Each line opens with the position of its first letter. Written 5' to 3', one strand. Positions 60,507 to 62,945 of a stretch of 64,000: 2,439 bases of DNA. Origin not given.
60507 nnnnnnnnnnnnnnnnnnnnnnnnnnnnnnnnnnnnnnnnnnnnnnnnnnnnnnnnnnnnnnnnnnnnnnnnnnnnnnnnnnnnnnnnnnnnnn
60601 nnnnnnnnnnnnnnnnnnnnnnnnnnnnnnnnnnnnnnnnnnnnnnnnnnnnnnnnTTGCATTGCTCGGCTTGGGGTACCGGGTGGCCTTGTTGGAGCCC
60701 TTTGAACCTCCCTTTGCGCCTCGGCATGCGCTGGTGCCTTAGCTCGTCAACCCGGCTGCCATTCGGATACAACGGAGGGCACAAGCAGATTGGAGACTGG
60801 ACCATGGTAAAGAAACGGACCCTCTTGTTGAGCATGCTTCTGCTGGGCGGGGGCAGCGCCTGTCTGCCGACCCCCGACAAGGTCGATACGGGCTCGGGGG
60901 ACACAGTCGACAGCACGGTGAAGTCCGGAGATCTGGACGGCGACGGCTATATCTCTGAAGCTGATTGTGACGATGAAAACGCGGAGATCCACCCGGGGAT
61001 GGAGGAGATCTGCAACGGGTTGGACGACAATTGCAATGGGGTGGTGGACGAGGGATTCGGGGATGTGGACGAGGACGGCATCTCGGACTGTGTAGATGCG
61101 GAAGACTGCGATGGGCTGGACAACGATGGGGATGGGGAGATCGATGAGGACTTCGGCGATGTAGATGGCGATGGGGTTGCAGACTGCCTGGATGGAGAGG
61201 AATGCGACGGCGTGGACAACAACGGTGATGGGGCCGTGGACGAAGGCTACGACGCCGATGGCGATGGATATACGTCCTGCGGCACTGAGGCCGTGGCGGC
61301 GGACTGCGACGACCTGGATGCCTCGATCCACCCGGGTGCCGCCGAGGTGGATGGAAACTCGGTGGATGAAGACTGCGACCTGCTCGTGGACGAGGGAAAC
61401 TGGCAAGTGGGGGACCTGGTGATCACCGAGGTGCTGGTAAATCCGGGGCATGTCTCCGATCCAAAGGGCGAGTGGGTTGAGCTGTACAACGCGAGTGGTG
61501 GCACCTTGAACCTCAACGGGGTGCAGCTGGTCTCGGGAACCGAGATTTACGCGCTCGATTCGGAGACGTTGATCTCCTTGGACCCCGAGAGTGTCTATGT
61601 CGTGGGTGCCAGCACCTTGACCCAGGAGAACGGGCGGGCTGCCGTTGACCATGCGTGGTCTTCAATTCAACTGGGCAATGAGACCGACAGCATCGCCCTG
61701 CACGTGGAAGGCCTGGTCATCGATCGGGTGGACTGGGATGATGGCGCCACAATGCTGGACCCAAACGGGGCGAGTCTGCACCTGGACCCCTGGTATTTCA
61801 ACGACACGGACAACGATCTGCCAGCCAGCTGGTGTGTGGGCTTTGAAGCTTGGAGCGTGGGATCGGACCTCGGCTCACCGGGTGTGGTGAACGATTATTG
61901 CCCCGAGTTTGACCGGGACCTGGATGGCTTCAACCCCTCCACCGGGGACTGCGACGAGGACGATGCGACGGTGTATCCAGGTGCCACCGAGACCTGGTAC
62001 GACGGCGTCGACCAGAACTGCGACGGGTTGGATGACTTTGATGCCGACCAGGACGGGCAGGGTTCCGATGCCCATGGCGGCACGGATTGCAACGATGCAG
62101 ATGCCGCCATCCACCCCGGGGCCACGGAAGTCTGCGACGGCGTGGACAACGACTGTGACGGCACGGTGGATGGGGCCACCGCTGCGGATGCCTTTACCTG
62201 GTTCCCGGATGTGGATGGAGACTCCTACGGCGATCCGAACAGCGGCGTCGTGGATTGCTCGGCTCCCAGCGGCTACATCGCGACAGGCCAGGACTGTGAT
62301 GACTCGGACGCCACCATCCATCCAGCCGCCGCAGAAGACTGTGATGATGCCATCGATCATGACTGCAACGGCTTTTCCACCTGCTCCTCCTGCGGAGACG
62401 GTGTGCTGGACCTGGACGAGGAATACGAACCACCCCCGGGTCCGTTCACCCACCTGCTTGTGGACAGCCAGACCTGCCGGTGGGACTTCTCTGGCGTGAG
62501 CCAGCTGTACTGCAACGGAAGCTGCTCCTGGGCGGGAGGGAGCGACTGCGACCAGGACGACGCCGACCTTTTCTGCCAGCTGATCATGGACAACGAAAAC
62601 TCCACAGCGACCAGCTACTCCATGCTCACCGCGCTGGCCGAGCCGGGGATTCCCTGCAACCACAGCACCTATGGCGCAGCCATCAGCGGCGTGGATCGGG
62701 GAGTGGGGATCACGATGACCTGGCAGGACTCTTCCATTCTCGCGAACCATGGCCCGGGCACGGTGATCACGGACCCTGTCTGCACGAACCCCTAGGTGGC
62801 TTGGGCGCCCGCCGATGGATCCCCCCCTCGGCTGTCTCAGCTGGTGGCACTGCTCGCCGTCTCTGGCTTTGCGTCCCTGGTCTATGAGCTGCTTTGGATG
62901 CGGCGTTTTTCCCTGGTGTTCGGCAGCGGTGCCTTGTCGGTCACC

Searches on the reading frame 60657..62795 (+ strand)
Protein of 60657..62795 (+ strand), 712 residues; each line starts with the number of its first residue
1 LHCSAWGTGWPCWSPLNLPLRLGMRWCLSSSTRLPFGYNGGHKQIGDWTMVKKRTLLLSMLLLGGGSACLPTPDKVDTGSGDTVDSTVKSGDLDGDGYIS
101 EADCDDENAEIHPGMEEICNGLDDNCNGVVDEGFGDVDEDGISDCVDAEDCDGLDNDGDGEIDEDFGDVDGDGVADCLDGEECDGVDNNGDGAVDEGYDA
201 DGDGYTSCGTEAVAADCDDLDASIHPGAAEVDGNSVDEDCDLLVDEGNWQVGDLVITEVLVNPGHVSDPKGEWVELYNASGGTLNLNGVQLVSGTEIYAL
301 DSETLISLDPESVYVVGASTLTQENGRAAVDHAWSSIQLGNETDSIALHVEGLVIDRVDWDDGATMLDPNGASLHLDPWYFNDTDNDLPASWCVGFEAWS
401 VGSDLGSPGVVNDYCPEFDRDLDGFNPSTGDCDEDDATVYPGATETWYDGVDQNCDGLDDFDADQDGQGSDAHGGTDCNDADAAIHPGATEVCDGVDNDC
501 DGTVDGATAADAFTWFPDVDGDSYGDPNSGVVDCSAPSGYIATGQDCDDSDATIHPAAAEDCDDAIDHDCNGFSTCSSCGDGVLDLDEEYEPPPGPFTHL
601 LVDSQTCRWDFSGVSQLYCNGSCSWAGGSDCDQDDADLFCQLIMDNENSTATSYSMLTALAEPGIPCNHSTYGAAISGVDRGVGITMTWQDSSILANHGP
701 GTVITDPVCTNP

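Call 44: search_protein_families(library=pfam, proteins=[window:60657-62795:+], max_evalue=0.001)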
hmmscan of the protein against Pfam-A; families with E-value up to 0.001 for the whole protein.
window:60657-62795:+ (712 aa): 2 families
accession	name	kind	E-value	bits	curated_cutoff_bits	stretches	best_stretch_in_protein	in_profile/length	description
PF11617.13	Cu-binding_MopE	-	2.2e-49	165.7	27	5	477-505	1-29/30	Putative metal-binding motif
PF00932.25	LTD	-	3e-12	47.3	34.3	1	251-360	5-107/109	Lamin Tail Domain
